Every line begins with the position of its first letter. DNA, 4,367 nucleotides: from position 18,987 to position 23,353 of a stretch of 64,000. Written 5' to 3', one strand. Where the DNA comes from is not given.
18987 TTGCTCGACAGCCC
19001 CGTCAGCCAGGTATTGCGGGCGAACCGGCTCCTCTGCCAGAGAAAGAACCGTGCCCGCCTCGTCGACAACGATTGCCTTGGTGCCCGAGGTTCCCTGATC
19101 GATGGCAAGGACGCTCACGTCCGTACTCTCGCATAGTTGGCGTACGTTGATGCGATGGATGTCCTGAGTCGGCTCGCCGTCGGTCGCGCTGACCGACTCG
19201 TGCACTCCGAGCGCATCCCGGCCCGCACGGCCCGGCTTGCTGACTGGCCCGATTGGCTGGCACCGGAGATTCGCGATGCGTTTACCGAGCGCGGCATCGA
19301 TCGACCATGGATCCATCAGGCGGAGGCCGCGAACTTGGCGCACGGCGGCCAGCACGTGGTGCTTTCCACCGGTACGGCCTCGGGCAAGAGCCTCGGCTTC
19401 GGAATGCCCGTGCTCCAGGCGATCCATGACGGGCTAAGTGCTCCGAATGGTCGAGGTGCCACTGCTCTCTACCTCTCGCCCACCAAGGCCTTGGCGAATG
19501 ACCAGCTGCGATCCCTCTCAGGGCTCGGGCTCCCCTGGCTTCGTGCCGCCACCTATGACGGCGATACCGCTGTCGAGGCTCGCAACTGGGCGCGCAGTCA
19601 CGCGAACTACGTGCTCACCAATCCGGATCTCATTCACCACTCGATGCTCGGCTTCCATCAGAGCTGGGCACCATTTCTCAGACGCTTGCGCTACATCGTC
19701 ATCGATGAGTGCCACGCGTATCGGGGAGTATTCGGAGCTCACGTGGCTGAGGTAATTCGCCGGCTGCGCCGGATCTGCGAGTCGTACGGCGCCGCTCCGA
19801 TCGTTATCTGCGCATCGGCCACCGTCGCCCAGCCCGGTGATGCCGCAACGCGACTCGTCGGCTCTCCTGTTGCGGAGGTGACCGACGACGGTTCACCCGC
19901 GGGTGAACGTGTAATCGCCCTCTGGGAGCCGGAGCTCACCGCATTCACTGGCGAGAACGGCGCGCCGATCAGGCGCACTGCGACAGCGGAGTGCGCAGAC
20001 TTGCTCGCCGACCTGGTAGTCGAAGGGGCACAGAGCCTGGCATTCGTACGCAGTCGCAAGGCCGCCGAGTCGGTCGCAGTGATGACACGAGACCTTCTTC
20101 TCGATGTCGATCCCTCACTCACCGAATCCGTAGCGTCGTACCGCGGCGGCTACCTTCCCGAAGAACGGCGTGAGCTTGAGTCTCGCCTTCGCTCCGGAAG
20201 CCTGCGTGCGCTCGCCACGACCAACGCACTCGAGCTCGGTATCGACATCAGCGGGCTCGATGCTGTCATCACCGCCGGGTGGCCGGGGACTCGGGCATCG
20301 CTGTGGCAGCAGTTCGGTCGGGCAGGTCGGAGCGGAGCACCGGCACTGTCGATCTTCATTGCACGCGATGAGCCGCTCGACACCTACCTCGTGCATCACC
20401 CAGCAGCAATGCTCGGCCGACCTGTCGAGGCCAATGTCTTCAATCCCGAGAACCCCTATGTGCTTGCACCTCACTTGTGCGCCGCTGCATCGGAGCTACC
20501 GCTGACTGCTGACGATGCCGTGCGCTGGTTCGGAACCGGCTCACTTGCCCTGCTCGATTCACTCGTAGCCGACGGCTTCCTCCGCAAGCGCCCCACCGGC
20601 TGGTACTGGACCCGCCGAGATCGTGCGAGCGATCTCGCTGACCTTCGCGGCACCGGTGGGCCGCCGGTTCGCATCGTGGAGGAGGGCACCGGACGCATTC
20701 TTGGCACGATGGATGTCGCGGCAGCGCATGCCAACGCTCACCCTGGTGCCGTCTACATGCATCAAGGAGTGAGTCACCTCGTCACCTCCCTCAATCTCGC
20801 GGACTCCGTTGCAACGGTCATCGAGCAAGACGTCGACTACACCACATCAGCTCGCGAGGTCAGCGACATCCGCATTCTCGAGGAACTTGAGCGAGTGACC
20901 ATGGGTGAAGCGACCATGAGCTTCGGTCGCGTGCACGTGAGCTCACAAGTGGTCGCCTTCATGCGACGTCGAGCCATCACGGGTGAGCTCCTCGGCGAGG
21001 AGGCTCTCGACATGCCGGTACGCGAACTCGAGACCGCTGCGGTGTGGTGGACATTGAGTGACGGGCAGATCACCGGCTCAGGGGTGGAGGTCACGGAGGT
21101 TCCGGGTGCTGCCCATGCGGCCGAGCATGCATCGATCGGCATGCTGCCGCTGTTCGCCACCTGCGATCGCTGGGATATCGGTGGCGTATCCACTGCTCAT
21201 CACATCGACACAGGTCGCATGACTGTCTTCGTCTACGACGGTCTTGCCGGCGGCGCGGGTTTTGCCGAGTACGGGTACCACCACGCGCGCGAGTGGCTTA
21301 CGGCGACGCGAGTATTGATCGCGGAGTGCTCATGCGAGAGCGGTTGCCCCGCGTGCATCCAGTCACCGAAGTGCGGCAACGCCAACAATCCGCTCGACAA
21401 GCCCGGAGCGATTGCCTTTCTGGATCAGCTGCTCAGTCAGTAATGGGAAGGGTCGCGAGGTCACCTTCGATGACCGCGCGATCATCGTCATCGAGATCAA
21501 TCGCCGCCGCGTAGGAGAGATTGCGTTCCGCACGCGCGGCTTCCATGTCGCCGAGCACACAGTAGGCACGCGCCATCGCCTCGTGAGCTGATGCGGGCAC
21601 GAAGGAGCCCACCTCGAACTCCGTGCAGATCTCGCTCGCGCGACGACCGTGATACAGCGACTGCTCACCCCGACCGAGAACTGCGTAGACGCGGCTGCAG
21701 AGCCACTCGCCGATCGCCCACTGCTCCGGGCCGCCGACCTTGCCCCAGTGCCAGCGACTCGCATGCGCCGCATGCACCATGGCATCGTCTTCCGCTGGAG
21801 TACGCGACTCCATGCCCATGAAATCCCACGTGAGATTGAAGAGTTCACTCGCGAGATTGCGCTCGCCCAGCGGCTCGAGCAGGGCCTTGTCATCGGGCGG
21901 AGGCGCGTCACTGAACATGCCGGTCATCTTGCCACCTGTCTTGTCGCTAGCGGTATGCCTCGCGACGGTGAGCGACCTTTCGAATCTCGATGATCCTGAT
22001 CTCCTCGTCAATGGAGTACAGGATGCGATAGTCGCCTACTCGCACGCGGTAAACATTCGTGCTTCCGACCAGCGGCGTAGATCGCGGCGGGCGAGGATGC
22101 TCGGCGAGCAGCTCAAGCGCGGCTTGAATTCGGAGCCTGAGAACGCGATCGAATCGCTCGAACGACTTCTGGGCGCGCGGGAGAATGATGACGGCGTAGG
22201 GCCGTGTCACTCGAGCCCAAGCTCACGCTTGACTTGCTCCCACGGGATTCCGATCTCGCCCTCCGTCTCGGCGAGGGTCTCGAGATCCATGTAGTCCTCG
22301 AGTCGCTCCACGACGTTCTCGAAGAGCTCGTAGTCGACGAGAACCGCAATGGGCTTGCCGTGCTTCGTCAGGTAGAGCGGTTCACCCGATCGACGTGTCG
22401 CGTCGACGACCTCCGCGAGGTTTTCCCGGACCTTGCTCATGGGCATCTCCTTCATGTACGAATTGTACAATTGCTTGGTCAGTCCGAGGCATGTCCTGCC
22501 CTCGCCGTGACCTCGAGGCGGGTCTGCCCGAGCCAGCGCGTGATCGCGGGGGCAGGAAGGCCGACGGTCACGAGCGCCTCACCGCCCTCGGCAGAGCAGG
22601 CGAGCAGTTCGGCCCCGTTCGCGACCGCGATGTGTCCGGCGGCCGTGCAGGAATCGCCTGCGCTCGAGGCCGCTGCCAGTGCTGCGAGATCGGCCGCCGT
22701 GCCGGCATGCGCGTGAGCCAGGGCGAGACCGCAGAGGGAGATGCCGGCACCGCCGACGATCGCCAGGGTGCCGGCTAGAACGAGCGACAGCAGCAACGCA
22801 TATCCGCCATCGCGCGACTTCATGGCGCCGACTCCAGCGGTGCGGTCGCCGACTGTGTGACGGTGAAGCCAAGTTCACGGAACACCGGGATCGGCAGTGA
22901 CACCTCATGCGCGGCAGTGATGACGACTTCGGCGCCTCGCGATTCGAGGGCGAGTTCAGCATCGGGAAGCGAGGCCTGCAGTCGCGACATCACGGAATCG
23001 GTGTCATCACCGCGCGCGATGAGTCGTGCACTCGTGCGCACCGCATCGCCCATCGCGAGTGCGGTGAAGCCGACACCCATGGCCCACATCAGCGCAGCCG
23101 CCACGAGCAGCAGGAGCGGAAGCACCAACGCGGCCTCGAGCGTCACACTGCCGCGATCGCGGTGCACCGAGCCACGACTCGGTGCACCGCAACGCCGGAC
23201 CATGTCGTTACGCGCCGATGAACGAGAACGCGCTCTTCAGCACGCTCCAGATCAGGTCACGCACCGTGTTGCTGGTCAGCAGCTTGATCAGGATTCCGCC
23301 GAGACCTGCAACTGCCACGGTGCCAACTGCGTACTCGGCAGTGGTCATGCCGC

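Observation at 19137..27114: Helicase/secretion neighbourhood: MrfA-like DECH helicase next to a complete Tad-like pilus operon whose joint function is still undefined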

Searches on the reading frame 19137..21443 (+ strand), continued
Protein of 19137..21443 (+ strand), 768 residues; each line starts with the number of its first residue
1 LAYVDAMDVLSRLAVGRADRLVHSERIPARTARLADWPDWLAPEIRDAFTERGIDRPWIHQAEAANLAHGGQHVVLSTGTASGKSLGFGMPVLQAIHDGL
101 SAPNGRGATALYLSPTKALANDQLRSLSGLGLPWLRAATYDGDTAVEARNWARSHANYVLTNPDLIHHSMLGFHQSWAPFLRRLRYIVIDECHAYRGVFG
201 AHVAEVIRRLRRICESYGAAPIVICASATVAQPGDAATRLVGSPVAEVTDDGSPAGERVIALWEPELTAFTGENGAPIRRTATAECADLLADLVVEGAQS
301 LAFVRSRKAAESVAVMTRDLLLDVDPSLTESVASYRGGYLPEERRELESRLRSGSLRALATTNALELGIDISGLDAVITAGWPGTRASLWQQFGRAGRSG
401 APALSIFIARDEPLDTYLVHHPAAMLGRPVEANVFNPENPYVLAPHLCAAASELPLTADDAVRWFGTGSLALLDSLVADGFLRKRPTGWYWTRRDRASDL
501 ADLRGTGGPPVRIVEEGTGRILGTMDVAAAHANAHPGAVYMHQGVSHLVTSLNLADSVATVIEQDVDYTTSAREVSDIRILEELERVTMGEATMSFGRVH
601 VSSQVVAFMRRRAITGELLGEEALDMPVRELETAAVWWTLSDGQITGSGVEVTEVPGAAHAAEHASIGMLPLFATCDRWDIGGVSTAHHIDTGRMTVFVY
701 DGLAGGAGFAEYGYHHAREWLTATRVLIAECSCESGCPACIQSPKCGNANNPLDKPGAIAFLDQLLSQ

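Call 52: search_solved_structures(query=window:19137-21443:+, max_evalue=0.00001)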
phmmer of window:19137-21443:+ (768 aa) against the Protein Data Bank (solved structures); distinct sequences matched with E-value up to 0.00001: 39.
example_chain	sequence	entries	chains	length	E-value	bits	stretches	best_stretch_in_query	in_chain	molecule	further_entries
6znp_A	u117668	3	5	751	2.8e-137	462.5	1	19-743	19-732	Uncharacterized ATP-dependent helicase YprA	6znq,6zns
9tu7_Y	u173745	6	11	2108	5e-18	68.2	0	57-239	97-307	DEAD/DEAH box helicase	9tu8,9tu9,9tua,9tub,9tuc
5v9x_A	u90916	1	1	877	2.1e-17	66.1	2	334-465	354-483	ATP-dependent DNA helicase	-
7lhl_A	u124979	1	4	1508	7.1e-17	64.4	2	334-465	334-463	ATP-dependent DNA helicase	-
4kbf_A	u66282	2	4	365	6e-12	48.1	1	41-146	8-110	Heat resistant RNA dependent ATPase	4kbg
6l5m_A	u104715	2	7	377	9.6e-12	47.4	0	52-195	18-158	Nucleolar RNA helicase 2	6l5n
6l5l_A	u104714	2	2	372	9.6e-12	47.4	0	52-195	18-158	Nucleolar RNA helicase 2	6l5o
8tbx_A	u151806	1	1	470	1e-10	44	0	41-128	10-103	ATP-dependent RNA helicase DDX1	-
8ark_A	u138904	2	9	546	1.3e-09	40.3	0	28-195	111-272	ATP-dependent RNA helicase DBP2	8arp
1hv8_A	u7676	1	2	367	1.5e-09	40.2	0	42-194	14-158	PUTATIVE ATP-DEPENDENT RNA HELICASE MJ0669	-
6y50_p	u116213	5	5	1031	5.8e-09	38.2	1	42-411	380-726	Probable ATP-dependent RNA helicase DDX46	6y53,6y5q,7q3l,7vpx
7evo_E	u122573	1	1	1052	6.1e-09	38.1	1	42-411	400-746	RNA helicase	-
9b15_A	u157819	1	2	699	2.7e-08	36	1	50-401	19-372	ATP-dependent DNA helicase Hel308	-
2gxq_A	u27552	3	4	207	2.3e-07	32.9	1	38-147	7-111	heat resistant RNA dependent ATPase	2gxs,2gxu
9wae_A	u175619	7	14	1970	3.4e-07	32.3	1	334-430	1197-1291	Helicase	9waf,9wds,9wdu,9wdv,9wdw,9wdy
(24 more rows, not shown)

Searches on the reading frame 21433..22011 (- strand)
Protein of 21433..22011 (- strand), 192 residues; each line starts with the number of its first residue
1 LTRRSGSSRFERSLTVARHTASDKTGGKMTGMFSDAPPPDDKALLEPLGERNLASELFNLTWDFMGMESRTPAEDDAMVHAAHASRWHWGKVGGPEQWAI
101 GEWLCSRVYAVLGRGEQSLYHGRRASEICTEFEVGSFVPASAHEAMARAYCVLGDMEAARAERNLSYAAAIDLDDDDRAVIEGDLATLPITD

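Call 4: search_protein_families(library=ncbifam, proteins=[window:21433-22011:-], max_evalue=0.01)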
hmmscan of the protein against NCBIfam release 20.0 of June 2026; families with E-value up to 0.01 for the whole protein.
window:21433-22011:- (192 aa): 0 families

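Call 5: search_protein_families(library=pfam, proteins=[window:21433-22011:-], max_evalue=0.01)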
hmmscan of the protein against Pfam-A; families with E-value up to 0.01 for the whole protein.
window:21433-22011:- (192 aa): 1 family
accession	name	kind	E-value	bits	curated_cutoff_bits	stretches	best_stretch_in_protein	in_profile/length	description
PF13424.12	TPR_12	-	0.0037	17.9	30.1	0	140-187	3-53/77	Tetratricopeptide repeat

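Call 51: search_solved_structures(query=window:21436-21927:-, max_evalue=10)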
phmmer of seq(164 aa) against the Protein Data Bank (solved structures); distinct sequences matched with E-value up to 10: 1.
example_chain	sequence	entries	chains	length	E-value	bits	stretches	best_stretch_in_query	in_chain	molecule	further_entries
4f57_H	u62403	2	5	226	1.6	11.8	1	36-75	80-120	Heavy chain of Fab of a neutralizing antibody L1 | Heavy chain of Fab of a neutralizing antibody L3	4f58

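Call 57: find_homologous_proteins(query=window:21436-21927:-, max_evalue=0.001)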
Query seq(164 aa) (164 aa): 1331 proteins with E <= 0.001 among 1436 candidates; the best 120 are listed.
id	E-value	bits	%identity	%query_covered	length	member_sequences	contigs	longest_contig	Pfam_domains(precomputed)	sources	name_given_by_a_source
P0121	5.1e-104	363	98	99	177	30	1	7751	-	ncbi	ncbi:MAG: hypothetical protein ACR2JS_01330, partial [Candidatus Nanopelagicales bacterium]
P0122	1.2e-103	362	99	98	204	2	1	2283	-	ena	-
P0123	5.5e-99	347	93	100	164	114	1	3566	-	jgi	jgi:hypothetical protein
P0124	1.2e-95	336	88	100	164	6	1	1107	-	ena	-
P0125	1.4e-92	326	88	100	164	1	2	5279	-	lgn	-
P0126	9.8e-92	323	88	98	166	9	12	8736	-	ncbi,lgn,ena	-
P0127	4.7e-82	292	79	98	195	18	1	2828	-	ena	-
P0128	1.2e-81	290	77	98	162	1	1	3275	-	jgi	jgi:hypothetical protein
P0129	1.3e-81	290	78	98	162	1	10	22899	-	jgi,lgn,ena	jgi:hypothetical protein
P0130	1.8e-80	287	79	95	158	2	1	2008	-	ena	-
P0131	1.1e-79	284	75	98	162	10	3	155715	-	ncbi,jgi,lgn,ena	jgi:hypothetical protein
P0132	3.3e-79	283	78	98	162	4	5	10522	-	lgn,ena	-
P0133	4.1e-79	282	75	98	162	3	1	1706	-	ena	-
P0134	4.2e-79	282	77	98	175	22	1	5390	-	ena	-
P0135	1.8e-78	280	77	98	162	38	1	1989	-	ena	-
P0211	2.8e-54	201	63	92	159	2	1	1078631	-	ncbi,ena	-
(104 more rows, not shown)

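Call 58: find_encoding_contigs(protein=P0121, flank=10000, max_places=2)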
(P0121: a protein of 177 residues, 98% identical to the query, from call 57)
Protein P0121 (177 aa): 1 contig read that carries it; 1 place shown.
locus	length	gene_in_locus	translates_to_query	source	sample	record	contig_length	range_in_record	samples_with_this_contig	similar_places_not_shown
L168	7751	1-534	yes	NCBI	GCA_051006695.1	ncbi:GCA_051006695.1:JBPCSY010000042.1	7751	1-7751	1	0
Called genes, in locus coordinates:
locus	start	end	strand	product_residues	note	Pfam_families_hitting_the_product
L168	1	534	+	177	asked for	?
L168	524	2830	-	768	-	PF00270:DEAD, PF00271:Helicase_C, PF22982:WHD_HRQ1, PF09369:MZB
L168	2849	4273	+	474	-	PF00370:FGGY_N, PF01869:BcrAD_BadFG (faint), PF02782:FGGY_C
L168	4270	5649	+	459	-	PF00070:Pyr_redox (faint), PF01266:DAO, PF07992:Pyr_redox_2 (faint), PF13450:NAD_binding_8 (weak), PF04324:Fer2_BFD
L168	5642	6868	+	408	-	PF00890:FAD_binding_2 (faint), PF01266:DAO (weak), PF01494:FAD_binding_3 (weak), PF03486:HI0933_like (faint), PF07992:Pyr_redox_2, PF13450:NAD_binding_8, PF13738:Pyr_redox_3 (weak)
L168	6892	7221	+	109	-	PF01740:STAS, PF13466:STAS_2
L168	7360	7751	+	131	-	PF03030:H_PPase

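Call 59: find_encoding_contigs(protein=P0211, flank=8000, max_places=2)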
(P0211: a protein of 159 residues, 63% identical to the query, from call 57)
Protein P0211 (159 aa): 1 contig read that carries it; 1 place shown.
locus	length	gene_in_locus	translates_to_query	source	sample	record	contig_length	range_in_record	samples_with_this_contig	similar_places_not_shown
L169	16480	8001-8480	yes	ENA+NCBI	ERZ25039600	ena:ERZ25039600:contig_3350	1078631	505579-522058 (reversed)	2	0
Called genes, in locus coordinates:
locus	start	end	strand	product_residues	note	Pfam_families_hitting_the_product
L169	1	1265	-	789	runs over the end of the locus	PF17159:MASE3, PF08448:PAS_4, PF00990:GGDEF, PF00563:EAL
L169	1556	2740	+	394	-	PF07690:MFS_1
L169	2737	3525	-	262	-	PF00892:EamA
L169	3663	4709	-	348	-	PF02775:TPP_enzyme_C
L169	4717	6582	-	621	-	PF01558:POR, PF01855:POR_N, PF17147:PFOR_II (weak)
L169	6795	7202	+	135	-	PF01058:Oxidored_q6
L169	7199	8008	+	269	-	PF00329:Complex1_30kDa, PF12797:Fer4_2 (faint), PF13237:Fer4_10 (faint), PF12838:Fer4_7 (weak), PF13187:Fer4_9 (weak), PF13484:Fer4_16 (weak), PF00037:Fer4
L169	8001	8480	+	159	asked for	-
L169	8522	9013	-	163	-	PF04461:YajQ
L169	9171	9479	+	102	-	PF14342:DUF4396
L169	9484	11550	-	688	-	PF00724:Oxidored_FMN, PF00070:Pyr_redox (faint), PF00890:FAD_binding_2 (weak), PF07992:Pyr_redox_2, PF13450:NAD_binding_8 (weak), PF22620:OYE-like_second_a-b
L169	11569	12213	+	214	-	PF00702:Hydrolase, PF12710:HAD (weak), PF13419:HAD_2, PF13242:Hydrolase_like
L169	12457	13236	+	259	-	PF00753:Lactamase_B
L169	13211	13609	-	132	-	PF10000:ACT_3, PF13840:ACT_7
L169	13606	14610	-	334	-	PF04371:PAD_porph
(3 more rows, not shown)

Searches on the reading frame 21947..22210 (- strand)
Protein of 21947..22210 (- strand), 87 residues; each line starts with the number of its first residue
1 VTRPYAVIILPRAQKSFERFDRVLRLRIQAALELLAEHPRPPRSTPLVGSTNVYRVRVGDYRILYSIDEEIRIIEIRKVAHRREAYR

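Call 11: search_protein_families(library=ncbifam, proteins=[window:21947-22210:-], max_evalue=0.001)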
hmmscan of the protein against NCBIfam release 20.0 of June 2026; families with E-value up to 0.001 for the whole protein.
window:21947-22210:- (87 aa): 1 family
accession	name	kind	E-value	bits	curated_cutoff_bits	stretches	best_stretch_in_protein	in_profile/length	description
TIGR02385.1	RelE_StbE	subfamily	0.00012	22.5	27.9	1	12-85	7-87/88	type II toxin-antitoxin system mRNA interferase toxin, RelE/StbE family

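Call 12: search_protein_families(library=pfam, proteins=[window:21947-22210:-], max_evalue=0.001)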
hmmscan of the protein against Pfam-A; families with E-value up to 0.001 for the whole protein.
window:21947-22210:- (87 aa): 1 family
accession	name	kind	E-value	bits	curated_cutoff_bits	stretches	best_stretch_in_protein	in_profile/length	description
PF05016.21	ParE_toxin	-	5.4e-14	53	23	1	7-86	1-89/89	ParE toxin of type II toxin-antitoxin system, parDE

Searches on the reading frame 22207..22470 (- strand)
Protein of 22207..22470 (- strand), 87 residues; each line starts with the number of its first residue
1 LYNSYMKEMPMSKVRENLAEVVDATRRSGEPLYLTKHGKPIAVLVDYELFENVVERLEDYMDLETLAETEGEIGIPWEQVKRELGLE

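Call 4: search_protein_families(library=ncbifam, proteins=[window:22207-22470:-], max_evalue=0.01)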
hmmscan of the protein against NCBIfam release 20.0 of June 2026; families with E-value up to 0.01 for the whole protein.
window:22207-22470:- (87 aa): 2 families
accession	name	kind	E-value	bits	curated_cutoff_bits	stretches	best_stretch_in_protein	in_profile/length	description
TIGR01552.1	phd_fam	subfamily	1.8e-12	46.4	20.8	1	10-60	3-52/53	type II toxin-antitoxin system prevent-host-death family antitoxin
NF047390.1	TransRegTrmBL1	equivalog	0.0029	16.6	650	1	1-59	70-128/341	HTH-type sugar sensing transcriptional regulator TrmBL1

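Call 5: search_protein_families(library=pfam, proteins=[window:22207-22470:-], max_evalue=0.01)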
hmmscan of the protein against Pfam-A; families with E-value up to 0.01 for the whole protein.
window:22207-22470:- (87 aa): 2 families
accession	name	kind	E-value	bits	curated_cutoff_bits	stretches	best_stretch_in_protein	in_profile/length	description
PF02604.26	PhdYeFM_antitox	-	3.7e-15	55.9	29.8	1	6-72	1-66/74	Antitoxin Phd_YefM, type II toxin-antitoxin system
PF18506.7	RelB-like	-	0.00047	20.4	27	1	35-60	9-34/62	RelB Antitoxin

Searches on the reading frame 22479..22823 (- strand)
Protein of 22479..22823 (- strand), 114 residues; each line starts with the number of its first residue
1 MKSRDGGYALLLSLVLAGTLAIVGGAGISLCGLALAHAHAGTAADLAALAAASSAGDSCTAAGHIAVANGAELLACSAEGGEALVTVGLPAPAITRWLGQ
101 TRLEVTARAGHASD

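Call 4: search_protein_families(library=ncbifam, proteins=[window:22479-22823:-], max_evalue=0.01)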
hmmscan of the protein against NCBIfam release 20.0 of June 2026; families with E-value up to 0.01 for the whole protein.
window:22479-22823:- (114 aa): 1 family
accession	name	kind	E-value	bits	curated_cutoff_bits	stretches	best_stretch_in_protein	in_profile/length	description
TIGR03816.1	tadE_like_DECH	hypoth_equivalog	7.6e-16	58.3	50.95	1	5-110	1-108/109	Rv3654c family TadE-like protein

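Call 5: search_protein_families(library=pfam, proteins=[window:22479-22823:-], max_evalue=0.01)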
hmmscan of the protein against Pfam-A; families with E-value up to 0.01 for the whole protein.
window:22479-22823:- (114 aa): 1 family
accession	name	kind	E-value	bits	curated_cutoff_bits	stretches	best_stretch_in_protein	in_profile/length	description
PF13400.11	Tad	-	0.0014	19.3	22.3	1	7-53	1-46/47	Putative Flp pilus-assembly TadE/G-like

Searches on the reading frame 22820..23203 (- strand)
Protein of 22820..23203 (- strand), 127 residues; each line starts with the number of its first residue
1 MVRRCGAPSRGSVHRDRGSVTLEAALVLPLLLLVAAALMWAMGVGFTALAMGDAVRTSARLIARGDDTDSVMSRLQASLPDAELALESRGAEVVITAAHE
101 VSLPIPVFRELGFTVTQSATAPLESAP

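Call 4: search_protein_families(library=ncbifam, proteins=[window:22820-23203:-], max_evalue=0.01)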
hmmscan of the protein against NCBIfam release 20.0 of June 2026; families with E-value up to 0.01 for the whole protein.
window:22820-23203:- (127 aa): 1 family
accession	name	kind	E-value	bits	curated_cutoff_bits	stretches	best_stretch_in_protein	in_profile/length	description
NF041390.1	TadE_Rv3655c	subfamily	1.5e-14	54.3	40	1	23-124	2-100/101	TadE family type IV pilus minor pilin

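Call 5: search_protein_families(library=pfam, proteins=[window:22820-23203:-], max_evalue=0.01)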
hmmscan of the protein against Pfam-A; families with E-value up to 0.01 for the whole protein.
window:22820-23203:- (127 aa): 1 family
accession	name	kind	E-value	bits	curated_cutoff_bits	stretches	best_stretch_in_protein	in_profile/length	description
PF07811.17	TadE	-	7.6e-06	26.4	22.9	1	18-60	1-43/43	TadE-like protein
